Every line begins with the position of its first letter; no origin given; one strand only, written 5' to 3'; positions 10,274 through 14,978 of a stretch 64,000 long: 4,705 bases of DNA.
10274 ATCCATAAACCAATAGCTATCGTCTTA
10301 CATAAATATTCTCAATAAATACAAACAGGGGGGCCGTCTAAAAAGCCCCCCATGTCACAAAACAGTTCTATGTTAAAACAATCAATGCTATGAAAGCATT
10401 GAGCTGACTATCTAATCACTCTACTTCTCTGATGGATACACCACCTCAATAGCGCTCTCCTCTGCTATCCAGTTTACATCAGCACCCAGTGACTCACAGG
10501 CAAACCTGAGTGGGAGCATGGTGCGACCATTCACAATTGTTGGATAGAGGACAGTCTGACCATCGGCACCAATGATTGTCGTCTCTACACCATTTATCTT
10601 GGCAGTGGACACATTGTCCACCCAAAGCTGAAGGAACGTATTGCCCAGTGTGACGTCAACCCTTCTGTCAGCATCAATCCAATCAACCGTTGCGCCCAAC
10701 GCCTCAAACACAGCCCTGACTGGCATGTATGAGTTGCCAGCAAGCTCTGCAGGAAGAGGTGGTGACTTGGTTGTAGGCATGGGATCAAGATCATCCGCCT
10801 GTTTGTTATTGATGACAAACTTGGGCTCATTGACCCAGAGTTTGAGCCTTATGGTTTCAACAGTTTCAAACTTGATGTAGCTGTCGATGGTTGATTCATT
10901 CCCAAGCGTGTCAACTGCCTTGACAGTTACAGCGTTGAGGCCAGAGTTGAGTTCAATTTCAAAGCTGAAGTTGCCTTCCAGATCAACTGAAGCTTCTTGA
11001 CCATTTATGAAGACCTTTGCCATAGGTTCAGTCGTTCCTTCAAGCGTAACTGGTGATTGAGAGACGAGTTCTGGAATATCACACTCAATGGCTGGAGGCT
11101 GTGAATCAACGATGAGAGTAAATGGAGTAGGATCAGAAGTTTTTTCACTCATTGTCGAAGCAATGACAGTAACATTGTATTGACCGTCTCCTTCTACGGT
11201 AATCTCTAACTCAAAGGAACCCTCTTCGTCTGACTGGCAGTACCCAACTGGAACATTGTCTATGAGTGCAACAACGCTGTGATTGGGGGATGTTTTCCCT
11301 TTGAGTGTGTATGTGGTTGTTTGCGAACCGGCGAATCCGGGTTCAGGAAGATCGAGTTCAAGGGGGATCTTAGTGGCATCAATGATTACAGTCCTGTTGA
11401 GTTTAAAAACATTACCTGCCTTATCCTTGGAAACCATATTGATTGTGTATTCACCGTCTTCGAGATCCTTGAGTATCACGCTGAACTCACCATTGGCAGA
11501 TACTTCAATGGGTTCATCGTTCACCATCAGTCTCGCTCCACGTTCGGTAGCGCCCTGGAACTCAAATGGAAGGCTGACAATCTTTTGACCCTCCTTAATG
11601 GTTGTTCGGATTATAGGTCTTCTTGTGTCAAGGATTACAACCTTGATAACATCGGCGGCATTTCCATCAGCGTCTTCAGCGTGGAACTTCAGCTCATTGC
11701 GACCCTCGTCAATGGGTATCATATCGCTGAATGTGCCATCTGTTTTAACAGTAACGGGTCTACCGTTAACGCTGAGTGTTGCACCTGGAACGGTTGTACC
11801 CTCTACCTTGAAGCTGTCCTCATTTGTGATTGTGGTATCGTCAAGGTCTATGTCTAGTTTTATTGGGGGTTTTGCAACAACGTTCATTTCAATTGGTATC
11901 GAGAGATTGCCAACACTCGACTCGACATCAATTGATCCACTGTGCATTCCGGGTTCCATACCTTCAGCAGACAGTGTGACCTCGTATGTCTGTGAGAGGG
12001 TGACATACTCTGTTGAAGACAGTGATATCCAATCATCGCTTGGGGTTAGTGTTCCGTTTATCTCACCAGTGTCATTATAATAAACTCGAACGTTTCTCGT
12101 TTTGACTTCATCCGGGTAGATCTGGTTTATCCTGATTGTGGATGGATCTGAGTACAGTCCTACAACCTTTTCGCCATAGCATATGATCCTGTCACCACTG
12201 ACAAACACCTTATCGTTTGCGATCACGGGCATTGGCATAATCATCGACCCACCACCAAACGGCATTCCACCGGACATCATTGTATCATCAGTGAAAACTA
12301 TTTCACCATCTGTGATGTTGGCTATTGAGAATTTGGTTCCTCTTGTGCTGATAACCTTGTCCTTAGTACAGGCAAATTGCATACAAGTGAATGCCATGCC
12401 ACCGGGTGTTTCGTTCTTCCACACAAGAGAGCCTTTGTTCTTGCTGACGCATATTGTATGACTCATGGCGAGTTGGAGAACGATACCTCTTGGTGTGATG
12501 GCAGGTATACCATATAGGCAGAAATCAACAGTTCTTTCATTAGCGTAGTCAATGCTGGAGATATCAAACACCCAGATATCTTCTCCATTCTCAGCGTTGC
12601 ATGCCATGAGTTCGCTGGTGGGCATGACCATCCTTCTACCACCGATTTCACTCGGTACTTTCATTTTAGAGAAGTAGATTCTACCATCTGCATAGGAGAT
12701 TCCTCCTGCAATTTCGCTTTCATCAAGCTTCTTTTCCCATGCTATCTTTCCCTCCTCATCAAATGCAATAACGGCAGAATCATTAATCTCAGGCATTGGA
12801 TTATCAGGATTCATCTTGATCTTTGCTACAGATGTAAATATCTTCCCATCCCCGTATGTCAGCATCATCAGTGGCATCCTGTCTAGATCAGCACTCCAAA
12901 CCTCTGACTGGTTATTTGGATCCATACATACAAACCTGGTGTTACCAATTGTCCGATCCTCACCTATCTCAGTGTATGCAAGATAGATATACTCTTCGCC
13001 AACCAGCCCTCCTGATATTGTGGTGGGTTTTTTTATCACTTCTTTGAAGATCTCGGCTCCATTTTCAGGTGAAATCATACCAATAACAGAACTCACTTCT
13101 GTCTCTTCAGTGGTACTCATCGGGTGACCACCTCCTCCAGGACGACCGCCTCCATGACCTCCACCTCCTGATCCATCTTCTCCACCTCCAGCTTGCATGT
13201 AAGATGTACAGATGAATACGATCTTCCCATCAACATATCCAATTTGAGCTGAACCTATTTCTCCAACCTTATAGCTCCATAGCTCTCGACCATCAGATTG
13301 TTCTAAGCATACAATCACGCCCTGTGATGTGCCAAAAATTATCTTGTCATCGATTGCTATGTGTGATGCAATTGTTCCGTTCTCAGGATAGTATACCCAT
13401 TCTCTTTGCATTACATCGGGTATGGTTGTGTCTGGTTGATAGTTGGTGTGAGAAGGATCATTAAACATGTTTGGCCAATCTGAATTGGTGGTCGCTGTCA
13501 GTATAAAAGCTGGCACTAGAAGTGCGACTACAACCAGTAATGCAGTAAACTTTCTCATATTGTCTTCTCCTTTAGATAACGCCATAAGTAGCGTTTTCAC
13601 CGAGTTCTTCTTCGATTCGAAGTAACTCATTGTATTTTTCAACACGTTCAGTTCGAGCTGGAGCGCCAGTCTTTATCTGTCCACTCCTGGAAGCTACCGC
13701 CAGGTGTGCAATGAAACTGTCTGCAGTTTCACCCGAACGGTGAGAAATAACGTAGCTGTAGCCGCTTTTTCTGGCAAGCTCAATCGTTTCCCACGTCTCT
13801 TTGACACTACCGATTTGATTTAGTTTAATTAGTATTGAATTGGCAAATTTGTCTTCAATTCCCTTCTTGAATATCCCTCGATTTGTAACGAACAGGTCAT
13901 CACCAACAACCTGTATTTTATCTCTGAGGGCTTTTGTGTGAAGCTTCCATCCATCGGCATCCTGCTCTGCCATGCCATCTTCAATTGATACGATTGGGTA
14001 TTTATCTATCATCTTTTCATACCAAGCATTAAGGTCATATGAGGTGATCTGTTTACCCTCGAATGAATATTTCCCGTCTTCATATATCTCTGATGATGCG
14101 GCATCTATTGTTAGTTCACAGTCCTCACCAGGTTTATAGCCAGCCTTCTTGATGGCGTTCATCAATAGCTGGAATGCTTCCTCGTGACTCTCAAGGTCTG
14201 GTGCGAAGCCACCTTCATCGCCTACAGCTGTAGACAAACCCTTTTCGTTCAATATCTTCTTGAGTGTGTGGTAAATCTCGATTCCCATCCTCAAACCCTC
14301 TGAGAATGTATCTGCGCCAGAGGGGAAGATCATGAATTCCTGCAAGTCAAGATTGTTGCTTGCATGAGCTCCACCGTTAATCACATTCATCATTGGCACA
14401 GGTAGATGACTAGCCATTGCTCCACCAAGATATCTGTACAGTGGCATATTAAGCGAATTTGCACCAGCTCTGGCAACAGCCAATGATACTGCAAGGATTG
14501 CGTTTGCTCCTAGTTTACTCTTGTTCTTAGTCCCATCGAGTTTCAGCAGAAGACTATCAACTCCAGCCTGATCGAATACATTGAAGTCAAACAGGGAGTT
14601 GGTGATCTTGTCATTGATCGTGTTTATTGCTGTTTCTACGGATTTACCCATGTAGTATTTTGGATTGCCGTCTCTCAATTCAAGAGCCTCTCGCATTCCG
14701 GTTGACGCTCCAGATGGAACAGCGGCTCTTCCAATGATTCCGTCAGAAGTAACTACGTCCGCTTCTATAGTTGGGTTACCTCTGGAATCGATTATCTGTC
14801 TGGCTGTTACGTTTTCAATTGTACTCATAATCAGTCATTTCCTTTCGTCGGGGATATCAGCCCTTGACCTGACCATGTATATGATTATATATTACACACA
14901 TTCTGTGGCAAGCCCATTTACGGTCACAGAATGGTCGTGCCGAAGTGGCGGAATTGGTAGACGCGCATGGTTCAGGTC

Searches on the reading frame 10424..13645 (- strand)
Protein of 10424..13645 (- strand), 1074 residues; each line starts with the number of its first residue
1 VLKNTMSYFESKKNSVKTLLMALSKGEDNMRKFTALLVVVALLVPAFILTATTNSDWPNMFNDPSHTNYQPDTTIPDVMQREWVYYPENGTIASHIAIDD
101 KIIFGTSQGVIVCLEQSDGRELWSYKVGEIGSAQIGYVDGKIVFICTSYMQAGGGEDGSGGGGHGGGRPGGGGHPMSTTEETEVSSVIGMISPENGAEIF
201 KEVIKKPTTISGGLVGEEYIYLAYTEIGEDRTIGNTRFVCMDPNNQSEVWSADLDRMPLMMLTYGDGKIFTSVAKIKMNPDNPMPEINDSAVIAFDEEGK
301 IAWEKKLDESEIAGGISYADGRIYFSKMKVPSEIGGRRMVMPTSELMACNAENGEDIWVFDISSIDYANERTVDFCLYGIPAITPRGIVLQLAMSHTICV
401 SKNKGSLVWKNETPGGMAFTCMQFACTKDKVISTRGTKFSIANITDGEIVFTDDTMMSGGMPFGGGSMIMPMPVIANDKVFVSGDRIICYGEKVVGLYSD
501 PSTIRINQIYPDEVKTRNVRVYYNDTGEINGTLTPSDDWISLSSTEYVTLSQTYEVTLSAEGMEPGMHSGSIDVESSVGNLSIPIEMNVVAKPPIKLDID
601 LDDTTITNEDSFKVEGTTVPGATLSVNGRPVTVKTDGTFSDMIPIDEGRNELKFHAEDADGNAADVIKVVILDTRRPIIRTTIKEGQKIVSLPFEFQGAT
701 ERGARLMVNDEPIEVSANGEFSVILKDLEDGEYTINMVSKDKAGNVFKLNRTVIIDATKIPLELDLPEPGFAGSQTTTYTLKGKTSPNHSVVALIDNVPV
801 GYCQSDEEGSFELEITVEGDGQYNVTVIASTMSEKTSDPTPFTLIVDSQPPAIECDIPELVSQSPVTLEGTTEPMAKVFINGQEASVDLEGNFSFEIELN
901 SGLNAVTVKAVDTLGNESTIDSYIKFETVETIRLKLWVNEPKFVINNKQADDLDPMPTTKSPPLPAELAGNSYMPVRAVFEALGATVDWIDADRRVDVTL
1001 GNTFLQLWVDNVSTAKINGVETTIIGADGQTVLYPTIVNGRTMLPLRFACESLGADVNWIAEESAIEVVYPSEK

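Call 4: search_protein_families(library=pfam, proteins=[window:10424-13645:-], max_evalue=0.1)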
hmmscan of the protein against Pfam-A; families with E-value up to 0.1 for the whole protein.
window:10424-13645:- (1074 aa): 14 families
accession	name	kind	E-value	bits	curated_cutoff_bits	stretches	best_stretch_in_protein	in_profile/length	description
PF09136.16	Glucodextran_B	-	8.3e-33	112.6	27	3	603-673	10-82/83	Glucodextranase, domain B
PF07833.16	Cu_amine_oxidN1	-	9.3e-20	71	24.2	1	968-1066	16-106/108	Copper amine oxidase N-terminal domain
PF17936.7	Big_6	-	2.2e-17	63.5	27.6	4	861-919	10-75/83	Bacterial Ig domain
PF19077.6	Big_13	-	3e-13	50.6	27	1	711-756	54-101/102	Bacterial Ig-like domain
PF13360.13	PQQ_2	-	1.9e-12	47.8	27.6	2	186-416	3-199/233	Outer membrane protein assembly factor BamB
PF22820.2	TcaA_3rd_4th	-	9.1e-06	26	27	0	610-660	3-52/73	TcaA protein 3rd/4th domain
PF13570.13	Beta-prop_ACSF4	-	1e-05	25.5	133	0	98-128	144-174/329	Beta-alanine-activating enzyme, beta-propeller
PF12733.13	Cadherin-like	-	0.00014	22.6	24.2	1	865-919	28-78/89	Cadherin-like beta sandwich domain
PF18981.6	InlK_D3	-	0.0027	18.2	25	0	811-843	40-72/75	Internalin K domain (D3/D4)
PF01011.28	PQQ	-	0.0036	16.5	26.7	0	328-376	50-104/595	Glucose/ethanol/alcohol dehydrogenase, beta-propeller domain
PF18984.5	DUF5717_N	-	0.032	12.5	25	1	509-592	31-115/875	Family of unknown function (DUF5717)N-terminal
PF16403.11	Bact_surface_Ig-like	-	0.06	13.8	27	0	730-755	46-71/71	Bacterial surface protein, Ig-like domain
PF12245.14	Big_3_2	-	0.069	13.8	23.3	0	730-756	94-121/122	Bacterial Ig-like domain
PF13754.12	Big_3_4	-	0.087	13.2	27.3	0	723-764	26-68/106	Domain of unknown function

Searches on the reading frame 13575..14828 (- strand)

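Call 17: search_protein_families(library=ncbifam, proteins=[window:13575-14828:-], max_evalue=0.1)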
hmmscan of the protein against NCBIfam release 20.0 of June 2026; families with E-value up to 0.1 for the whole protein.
window:13575-14828:- (418 aa): 4 families
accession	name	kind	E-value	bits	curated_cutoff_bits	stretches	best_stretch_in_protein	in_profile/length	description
TIGR01060.2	eno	equivalog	6e-190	631.4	300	1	4-415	1-416/425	phosphopyruvate hydratase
NF006223.0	PRK08350.1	equivalog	6.7e-33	114.4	624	2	1-154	1-139/341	hypothetical protein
TIGR02534.1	mucon_cyclo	subfamily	0.00048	19.3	334.95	1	58-145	53-134/368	muconate/chloromuconate family cycloisomerase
TIGR01928.1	menC_lowGC_arch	equivalog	0.049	12.7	200.65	1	263-383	184-301/325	o-succinylbenzoate synthase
